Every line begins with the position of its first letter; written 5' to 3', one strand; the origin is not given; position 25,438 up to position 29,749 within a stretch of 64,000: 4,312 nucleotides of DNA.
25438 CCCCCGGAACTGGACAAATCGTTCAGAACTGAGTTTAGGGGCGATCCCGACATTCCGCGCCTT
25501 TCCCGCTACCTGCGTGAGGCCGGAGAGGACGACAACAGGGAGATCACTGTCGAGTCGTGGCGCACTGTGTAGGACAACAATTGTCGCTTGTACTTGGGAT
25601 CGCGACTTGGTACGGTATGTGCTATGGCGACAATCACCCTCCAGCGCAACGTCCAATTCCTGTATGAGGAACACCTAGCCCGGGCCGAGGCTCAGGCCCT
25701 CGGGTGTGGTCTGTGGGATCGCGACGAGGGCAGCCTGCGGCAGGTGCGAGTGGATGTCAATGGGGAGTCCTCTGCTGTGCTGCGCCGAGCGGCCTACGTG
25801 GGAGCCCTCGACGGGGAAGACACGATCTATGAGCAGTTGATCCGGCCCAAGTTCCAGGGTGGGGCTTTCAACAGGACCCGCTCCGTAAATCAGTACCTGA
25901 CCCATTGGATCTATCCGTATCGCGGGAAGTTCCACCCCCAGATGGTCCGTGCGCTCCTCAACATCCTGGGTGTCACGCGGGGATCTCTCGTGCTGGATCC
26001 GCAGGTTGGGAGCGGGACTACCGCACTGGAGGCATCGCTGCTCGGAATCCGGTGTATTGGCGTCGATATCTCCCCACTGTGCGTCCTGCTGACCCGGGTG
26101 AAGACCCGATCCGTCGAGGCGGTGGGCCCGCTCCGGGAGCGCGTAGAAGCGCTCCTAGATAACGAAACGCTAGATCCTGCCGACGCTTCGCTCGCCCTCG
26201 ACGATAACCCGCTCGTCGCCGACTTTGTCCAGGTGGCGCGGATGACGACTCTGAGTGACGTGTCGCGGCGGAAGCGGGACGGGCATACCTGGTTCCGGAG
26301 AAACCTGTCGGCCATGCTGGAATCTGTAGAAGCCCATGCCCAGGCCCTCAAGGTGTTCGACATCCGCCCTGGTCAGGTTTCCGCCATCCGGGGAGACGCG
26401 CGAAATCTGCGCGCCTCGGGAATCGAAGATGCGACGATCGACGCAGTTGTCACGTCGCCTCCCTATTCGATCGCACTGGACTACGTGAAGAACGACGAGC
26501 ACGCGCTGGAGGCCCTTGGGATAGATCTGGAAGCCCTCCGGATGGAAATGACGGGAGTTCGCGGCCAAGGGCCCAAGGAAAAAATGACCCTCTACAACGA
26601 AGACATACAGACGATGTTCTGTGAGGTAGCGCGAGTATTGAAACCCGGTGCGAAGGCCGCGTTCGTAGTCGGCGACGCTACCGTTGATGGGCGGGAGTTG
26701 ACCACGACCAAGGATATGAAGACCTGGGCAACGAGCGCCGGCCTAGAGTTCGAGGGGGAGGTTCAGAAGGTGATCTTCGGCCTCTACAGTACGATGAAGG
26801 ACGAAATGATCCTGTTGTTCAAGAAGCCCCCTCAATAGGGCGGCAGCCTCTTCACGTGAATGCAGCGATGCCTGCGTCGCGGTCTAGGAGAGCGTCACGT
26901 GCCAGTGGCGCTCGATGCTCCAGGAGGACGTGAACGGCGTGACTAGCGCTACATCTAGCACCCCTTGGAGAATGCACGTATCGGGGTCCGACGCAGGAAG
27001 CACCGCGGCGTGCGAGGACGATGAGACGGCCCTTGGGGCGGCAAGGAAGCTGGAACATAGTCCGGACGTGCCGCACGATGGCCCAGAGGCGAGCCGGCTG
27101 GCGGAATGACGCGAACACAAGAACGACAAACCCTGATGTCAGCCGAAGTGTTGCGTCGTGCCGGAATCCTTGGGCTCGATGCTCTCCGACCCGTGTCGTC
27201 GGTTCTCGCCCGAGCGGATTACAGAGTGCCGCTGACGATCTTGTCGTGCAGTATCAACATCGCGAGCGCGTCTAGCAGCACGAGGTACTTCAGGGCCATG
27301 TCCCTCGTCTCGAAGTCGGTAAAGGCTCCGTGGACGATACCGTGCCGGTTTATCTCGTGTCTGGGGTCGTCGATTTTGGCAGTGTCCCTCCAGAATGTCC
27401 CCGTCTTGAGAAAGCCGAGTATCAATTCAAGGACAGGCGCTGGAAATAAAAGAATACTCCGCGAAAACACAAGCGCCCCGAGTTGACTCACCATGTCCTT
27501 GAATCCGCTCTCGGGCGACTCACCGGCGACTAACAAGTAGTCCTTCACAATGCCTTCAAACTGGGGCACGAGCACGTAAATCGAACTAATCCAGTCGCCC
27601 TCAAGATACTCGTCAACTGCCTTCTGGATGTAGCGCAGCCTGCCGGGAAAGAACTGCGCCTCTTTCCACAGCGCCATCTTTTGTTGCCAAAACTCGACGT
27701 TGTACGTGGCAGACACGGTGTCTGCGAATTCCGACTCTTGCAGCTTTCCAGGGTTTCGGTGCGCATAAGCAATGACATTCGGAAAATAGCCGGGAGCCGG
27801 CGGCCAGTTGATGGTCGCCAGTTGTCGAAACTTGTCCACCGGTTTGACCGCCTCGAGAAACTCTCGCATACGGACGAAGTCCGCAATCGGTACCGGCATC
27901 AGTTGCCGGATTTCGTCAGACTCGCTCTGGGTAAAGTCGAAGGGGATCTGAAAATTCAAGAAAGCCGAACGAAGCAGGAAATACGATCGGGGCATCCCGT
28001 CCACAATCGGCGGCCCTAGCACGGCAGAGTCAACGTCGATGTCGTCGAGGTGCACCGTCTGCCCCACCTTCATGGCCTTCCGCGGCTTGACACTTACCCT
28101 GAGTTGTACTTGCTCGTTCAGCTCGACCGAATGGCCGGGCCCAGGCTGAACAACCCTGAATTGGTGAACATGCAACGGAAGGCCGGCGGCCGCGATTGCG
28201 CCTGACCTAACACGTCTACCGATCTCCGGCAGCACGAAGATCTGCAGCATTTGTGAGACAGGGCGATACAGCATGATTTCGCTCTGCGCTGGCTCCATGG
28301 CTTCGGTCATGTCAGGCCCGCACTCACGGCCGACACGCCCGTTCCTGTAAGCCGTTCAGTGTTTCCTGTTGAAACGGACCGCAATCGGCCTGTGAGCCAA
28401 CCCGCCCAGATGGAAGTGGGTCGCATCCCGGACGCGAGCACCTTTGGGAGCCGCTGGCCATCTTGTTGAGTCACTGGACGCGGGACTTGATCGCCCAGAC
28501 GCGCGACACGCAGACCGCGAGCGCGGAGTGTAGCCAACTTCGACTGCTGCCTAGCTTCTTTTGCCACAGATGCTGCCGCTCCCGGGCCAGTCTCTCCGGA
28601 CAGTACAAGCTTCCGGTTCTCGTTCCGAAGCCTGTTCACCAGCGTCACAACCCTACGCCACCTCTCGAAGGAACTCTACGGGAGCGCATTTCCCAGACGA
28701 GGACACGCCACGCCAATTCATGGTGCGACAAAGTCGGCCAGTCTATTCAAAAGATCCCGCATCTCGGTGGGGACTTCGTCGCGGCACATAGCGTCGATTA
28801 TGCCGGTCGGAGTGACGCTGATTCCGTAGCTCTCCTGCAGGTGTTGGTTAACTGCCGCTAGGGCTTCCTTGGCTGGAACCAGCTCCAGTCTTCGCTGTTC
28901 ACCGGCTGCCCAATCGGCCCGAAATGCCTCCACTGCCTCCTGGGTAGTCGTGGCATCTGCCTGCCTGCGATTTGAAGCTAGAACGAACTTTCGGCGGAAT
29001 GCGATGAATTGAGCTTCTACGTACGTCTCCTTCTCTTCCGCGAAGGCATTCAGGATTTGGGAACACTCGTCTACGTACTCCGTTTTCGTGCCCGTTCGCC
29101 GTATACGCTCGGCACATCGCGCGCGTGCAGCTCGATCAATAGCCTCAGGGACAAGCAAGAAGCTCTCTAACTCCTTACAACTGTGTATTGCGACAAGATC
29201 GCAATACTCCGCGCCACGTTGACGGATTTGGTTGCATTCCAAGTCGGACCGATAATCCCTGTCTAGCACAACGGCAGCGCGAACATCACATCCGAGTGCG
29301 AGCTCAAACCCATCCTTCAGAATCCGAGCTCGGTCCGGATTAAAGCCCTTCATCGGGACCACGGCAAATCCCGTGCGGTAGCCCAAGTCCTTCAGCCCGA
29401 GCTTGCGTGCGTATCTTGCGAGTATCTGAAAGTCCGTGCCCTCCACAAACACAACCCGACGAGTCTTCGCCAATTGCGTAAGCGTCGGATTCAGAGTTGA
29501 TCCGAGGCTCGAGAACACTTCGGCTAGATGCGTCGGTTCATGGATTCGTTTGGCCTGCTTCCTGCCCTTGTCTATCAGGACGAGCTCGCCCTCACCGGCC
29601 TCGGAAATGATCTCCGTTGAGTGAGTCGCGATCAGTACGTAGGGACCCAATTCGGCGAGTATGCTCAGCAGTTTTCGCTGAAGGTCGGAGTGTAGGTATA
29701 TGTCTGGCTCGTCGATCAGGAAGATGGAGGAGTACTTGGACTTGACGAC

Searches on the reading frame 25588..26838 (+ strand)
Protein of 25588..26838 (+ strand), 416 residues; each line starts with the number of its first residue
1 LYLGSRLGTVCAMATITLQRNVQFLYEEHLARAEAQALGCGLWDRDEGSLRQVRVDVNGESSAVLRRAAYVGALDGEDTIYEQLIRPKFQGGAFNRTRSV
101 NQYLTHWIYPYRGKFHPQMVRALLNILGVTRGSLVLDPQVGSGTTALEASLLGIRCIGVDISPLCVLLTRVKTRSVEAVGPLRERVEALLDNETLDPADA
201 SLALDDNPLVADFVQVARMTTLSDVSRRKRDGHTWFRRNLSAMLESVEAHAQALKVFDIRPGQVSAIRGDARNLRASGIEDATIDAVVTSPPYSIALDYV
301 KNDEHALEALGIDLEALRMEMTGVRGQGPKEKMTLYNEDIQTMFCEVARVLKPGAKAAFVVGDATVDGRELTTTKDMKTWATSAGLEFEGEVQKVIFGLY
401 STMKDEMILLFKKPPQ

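Call 12: search_protein_families(library=padloc, proteins=[window:25588-26838:+], max_evalue=0.001)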
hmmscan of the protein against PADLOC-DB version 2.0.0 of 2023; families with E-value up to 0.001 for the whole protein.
window:25588-26838:+ (416 aa): 45 families (the best 25 are shown)
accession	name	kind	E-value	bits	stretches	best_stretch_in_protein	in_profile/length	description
PDLC03380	MTase_II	-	5.5e-29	99.6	2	100-177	26-102/393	Type II methyltransferase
PDLC03377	MTase_II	-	4.7e-27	92.7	1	24-175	13-165/504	Type II methyltransferase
PDLC03325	MTase_II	-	6.1e-21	72.6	2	110-177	71-137/426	Type II methyltransferase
PDLC03224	MTase_II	-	1.6e-19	68.2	2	101-173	64-135/481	Type II methyltransferase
PDLC03239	MTase_II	-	1.7e-19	67.8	1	102-178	62-139/442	Type II methyltransferase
PDLC03369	MTase_II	-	2.1e-19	67.7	1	100-174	109-183/532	Type II methyltransferase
PDLC03353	MTase_II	-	3e-19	67.6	2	267-389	13-110/260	Type II methyltransferase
PDLC03364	MTase_II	-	7e-19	66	1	95-176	22-103/380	Type II methyltransferase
PDLC03322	MTase_II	-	1.6e-17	61.5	1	94-178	25-111/446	Type II methyltransferase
PDLC03249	MTase_II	-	3.5e-17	60.4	1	105-176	104-183/541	Type II methyltransferase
PDLC04134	mad2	-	3.9e-14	50.3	2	116-170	276-330/492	mads_2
PDLC03362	MTase_II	-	3e-13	47.4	1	102-176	40-114/438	Type II methyltransferase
PDLC03350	MTase_II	-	1.1e-12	46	1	266-365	59-129/312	Type II methyltransferase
PDLC03376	MTase_II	-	4.6e-12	44.3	2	110-170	36-95/249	Type II methyltransferase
PDLC03387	MTase_II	-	8.8e-12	42.8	1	111-169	210-271/289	Type II methyltransferase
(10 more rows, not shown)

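Call 13: search_protein_families(library=ncbifam, proteins=[window:25588-26838:+], max_evalue=0.001)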
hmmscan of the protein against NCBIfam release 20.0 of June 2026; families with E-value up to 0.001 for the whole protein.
window:25588-26838:+ (416 aa): 5 families
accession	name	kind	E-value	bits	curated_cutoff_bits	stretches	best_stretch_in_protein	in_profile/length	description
TIGR01177.1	TIGR01177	hypoth_equivalog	5.2e-16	58.9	316.55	1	113-162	164-213/330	TIGR01177 family methyltransferase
NF040721.1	Trm14_Arch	equivalog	5.3e-05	22.5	280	0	108-153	168-213/370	tRNA (guanine(6)-N2)-methyltransferase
NF045667.1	MTase_DVU1556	equivalog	0.00042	19.8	155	0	119-171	10-63/213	DVU_1556 family methyltransferase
NF050803.1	DnaMtaseCcrMCaul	equivalog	0.00072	18.6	830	0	129-178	203-252/350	adenine-specific DNA-methyltransferase CcrM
NF001790.0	PRK00517.3-3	equivalog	0.00078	18.9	269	0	129-173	120-165/262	50S ribosomal protein L11 methyltransferase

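Call 55: search_protein_families(library=pfam, proteins=[window:25588-26838:+], max_evalue=0.5)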
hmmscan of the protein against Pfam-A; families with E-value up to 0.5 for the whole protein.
window:25588-26838:+ (416 aa): 6 families
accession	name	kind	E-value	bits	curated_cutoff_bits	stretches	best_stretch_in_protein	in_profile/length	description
PF01555.25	N6_N4_Mtase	-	3e-12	47.4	26.7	2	128-163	178-213/221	DNA methylase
PF01170.24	UPF0020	-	2.5e-09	37.6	22.3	1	113-172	10-70/197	RMKL-like, methyltransferase domain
PF08241.18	Methyltransf_11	-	1e-05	26.5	21.2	0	338-358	74-94/95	Methyltransferase domain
PF13649.12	Methyltransf_25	-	1.7e-05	25.8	27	0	135-174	1-42/97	Methyltransferase domain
PF06753.17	Bradykinin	-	0.14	12.4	20.7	1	110-118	10-18/19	Bradykinin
PF09445.16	Methyltransf_15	-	0.28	11.2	22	0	249-308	37-95/165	RNA cap guanine-N2 methyltransferase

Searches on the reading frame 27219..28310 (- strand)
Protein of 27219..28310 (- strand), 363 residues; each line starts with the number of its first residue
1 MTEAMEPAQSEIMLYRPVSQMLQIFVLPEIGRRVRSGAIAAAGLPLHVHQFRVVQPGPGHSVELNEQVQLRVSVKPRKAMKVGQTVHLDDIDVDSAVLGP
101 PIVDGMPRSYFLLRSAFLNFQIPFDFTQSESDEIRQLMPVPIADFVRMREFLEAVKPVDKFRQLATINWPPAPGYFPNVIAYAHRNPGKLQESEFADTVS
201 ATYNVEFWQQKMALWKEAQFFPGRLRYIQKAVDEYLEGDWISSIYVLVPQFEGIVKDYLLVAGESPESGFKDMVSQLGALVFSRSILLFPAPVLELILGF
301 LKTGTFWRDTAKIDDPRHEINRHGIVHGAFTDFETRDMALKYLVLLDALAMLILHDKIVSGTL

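Call 6: search_protein_families(library=padloc, proteins=[window:27219-28310:-], max_evalue=0.001)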
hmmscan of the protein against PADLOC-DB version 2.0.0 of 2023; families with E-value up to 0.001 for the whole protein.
window:27219-28310:- (363 aa): 0 families

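Call 7: search_protein_families(library=pfam, proteins=[window:27219-28310:-], max_evalue=0.001)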
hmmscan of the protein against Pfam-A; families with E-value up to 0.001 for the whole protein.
window:27219-28310:- (363 aa): 0 families

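Call 13: search_protein_families(library=ncbifam, proteins=[window:27219-28310:-], max_evalue=0.001)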
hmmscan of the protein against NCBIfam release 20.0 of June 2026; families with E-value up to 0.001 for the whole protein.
window:27219-28310:- (363 aa): 0 families

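Call 55: search_protein_families(library=pfam, proteins=[window:27219-28310:-], max_evalue=0.5)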
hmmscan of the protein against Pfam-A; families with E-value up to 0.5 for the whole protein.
window:27219-28310:- (363 aa): 0 families

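Call 63: find_homologous_proteins(query=window:27219-28310:-, max_evalue=0.00001)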
Query window:27219-28310:- (363 aa): 104 proteins with E <= 0.00001 among 4867 candidates.
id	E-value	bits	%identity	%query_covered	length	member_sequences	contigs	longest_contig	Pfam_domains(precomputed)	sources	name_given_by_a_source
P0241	5.5e-237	804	98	100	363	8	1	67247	-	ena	-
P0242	5.0e-212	722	88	100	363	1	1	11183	-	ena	-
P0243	3.5e-196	669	80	100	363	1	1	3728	-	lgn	-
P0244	2.7e-189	647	81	97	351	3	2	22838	-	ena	-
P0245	1.0e-167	576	88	80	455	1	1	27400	-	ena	-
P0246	2.0e-161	555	68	100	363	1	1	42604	-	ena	-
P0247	2.2e-160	552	67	100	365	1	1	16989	-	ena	-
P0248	9.1e-160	550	68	100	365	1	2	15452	-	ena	-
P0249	1.2e-159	549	69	97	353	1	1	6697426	-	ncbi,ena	-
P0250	4.8e-158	544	67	100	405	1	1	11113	-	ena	-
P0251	9.8e-158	543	66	100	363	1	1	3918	-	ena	-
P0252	1.9e-157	542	68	97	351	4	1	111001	-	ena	-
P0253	7.3e-156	537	66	100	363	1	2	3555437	-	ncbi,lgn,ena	-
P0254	2.5e-154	532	65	100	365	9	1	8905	-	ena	-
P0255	1.2e-151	523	63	100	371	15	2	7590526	-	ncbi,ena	-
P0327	6.0e-82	294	37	97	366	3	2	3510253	-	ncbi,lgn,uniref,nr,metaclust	ncbi:hypothetical protein Syn7502_01601 [Synechococcus sp. PCC 7502]|uniref:hypothetical protein n=1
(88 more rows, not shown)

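Call 64: find_encoding_contigs(protein=P0249, flank=6000, max_places=2)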
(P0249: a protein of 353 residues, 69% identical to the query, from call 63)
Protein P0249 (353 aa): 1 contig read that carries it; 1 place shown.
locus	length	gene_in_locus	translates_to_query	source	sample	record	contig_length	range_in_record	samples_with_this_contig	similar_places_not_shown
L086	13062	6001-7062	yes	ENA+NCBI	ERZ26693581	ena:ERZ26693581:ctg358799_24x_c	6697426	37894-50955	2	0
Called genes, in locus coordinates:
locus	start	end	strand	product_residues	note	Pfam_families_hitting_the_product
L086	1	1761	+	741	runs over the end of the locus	-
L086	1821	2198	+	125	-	-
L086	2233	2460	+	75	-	-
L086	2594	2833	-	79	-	-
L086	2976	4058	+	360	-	PF01381:HTH_3, PF12844:HTH_19, PF13560:HTH_31, PF06114:Peptidase_M78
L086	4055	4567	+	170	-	PF11848:DUF3368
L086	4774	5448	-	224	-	PF10263:SprT-like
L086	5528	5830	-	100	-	-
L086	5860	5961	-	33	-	-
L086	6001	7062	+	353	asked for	-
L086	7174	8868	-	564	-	-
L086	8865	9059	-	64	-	PF13384:HTH_23 (weak)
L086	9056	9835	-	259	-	-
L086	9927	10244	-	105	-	-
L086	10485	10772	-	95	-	-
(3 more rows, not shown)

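Call 65: find_encoding_contigs(protein=P0327, flank=6000, max_places=2)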
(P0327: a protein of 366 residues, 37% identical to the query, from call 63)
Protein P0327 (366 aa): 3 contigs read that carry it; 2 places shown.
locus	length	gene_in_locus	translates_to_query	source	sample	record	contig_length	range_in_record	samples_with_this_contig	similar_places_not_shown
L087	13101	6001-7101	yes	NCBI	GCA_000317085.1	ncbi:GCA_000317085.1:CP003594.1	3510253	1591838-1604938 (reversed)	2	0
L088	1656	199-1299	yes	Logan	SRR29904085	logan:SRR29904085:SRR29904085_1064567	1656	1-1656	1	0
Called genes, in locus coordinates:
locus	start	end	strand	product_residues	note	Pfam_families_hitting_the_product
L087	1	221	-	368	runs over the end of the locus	PF02350:Epimerase_2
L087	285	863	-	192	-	PF00293:NUDIX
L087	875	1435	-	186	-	PF05685:Uma2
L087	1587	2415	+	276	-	PF13613:HTH_Tnp_4, PF01609:DDE_Tnp_1, PF13359:DDE_Tnp_4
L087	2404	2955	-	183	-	-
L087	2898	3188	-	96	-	-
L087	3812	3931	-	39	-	PF03811:Zn_ribbon_InsA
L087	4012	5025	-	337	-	PF08100:Dimerisation, PF00891:Methyltransf_2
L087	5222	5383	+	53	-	-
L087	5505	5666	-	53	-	-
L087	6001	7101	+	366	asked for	-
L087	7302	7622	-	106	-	PF00893:Multi_Drug_Res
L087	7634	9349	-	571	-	PF00753:Lactamase_B (weak), PF19583:ODP, PF00258:Flavodoxin_1, PF01613:Flavin_Reduct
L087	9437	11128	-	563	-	PF08486:SpoIID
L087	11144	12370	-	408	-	-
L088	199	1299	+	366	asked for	-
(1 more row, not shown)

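Call 66: find_encoding_contigs(protein=P0255, flank=6000, max_places=2)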
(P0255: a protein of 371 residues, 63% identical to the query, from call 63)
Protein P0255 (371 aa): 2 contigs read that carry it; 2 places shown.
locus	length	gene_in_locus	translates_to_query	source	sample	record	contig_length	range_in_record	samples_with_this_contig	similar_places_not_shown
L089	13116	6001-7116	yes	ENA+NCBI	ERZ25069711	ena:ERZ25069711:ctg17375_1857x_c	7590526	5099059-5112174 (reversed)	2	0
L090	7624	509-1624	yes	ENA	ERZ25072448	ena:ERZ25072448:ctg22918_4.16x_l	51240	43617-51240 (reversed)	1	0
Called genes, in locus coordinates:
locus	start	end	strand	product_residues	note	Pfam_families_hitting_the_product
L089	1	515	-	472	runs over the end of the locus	-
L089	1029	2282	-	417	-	-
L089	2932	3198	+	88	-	-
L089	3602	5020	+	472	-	-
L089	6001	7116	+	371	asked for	-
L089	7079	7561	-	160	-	-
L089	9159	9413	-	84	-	-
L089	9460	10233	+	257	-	PF13649:Methyltransf_25 (faint), PF13489:Methyltransf_23 (weak)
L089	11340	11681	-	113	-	-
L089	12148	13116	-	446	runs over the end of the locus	PF14281:PDDEXK_4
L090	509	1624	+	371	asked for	-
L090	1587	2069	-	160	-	-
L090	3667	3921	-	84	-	-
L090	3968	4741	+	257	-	PF13649:Methyltransf_25 (faint), PF13489:Methyltransf_23 (weak)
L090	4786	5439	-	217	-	-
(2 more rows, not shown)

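Call 73: predict_structure(alignment_id=A4)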
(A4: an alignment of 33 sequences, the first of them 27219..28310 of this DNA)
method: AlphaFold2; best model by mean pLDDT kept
length: 363 residues; sequences in the alignment: 33
mean_pLDDT: 88.4   pTM: 0.86
mean pLDDT of the five models: 88.4, 87.6, 87.3, 86.1, 84.6
residues with pLDDT >= 90: 238; 70-90: 96; 50-70: 14; < 50: 15
segments of 3 or more residues with pLDDT < 50: 1-13
pLDDT, mean of each block of 10 residues (from residue 1): 38 66 94 96 94 83 93 92 91 90 84 88 69 64 89 95 94 95 96 94 96 93 95 97 94 96 94 96 96 96 86 86 74 89 97 95 86
secondary structure, 60 per line:
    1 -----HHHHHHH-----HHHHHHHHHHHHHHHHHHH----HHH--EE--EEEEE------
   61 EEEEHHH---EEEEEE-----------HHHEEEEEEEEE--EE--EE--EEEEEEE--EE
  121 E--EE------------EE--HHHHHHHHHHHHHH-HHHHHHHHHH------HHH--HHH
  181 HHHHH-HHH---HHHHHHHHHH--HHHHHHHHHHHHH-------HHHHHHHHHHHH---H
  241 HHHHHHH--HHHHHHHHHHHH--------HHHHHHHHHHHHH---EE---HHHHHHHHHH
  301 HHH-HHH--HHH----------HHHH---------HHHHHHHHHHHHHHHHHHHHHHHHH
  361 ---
elements in order: H6-12 H18-36 E50-54 E61-64 E71-76 E91-99 E110-116 E119-121 H142-155 H157-166 H178-185 H193-202 H205-217 H225-236 H240-247 H250-261 H270-282 H291-303 H323-326 H336-360

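Call 76: fold_search(model_id=the predicted structure, library=pdb)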
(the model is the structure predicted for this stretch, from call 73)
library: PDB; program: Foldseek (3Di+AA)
matches with E <= 10: 120; with E <= 0.001: 0
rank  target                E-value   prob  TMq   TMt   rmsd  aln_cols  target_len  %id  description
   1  2hsb                  6.4e-01  0.63  0.20  0.50   7.4       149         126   13  Crystal structure of a hepn domain containing protein (af_0298) from archaeoglobus fulgidus at 1.95 A resolution (released 2006-08-15)
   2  9hhl_n                1.2e+00  0.03  0.11  0.07  20.8       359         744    8  Structure of Dynein-Dynactin-NuMA-LIS1 (released 2025-12-03)
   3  2nox_K                1.8e+00  0.03  0.12  0.16  16.4       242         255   14  Crystal structure of tryptophan 2,3-dioxygenase from Ralstonia metallidurans (released 2006-12-19)
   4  5mmi_S                2.0e+00  0.02  0.06  0.10  20.3       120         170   18  Structure of the large subunit of the chloroplast ribosome (released 2017-01-11)
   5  9g6b_C                2.1e+00  0.05  0.09  0.17  15.2       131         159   14  cbb3-2 NOH complex (released 2026-01-28)
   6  5exv_C                2.1e+00  0.04  0.08  0.15  18.0       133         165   16  Crystal structure of heme binding protein HutX from Vibrio cholerae (released 2016-07-13)
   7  6u9j_A                2.2e+00  0.02  0.08  0.15  18.0       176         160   11  Crystal structure of ChuX (released 2020-09-09)
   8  6u9j_B                2.6e+00  0.04  0.09  0.16  14.8       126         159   12  Crystal structure of ChuX (released 2020-09-09)
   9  9n79_ST               2.6e+00  0.03  0.12  0.08  20.7       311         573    8  SSU processome maturation and disassembly, State M (released 2025-11-05)
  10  6fne_B                2.6e+00  0.02  0.09  0.09  16.1       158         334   12  Structure of human Brag2 (Sec7-PH domains) with the inhibitor Bragsin bound to the PH domain (released 2019-03-13)
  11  9n72_ST               2.7e+00  0.02  0.12  0.08  20.4       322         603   10  SSU processome maturation and disassembly, State F (released 2025-11-05)
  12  9bj7_L                2.8e+00  0.11  0.16  0.33  11.6       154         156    9  Crystal structure of the N-terminal truncated AbiV (residues 24-201) (released 2025-08-13)
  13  9hl6_A                2.8e+00  0.01  0.09  0.08  24.6       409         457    8  TRPML1 in complex with compound 4a (released 2025-06-04)
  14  3c18_A                3.0e+00  0.07  0.18  0.22  16.7       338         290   10  Crystal structure of nucleotidyltransferase-like protein (ZP_00538802.1) from Exiguobacterium sibiricum 255-15 at 1.90 (released 2008-02-12)
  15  7kc4_B                3.0e+00  0.01  0.10  0.08  24.2       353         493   10  Human WLS in complex with WNT8A (released 2021-01-06)
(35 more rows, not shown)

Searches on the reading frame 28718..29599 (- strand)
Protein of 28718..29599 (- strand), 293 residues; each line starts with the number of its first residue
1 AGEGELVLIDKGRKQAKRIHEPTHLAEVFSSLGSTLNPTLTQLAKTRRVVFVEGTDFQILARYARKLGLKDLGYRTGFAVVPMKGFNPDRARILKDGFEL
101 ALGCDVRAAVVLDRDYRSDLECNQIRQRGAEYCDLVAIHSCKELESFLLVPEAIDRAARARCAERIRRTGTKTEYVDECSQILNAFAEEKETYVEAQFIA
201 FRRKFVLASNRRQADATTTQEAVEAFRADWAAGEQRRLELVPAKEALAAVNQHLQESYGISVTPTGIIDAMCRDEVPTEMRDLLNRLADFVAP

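Call 55: search_protein_families(library=pfam, proteins=[window:28718-29599:-], max_evalue=0.5)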
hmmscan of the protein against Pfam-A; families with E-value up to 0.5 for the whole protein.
window:28718-29599:- (293 aa): 1 family
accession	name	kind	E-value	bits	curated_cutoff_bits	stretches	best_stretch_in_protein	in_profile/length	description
PF20469.4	OLD-like_TOPRIM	-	0.098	13.6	23.2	1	47-115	4-67/67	Overcoming lysogenization defect protein-like, TOPRIM domain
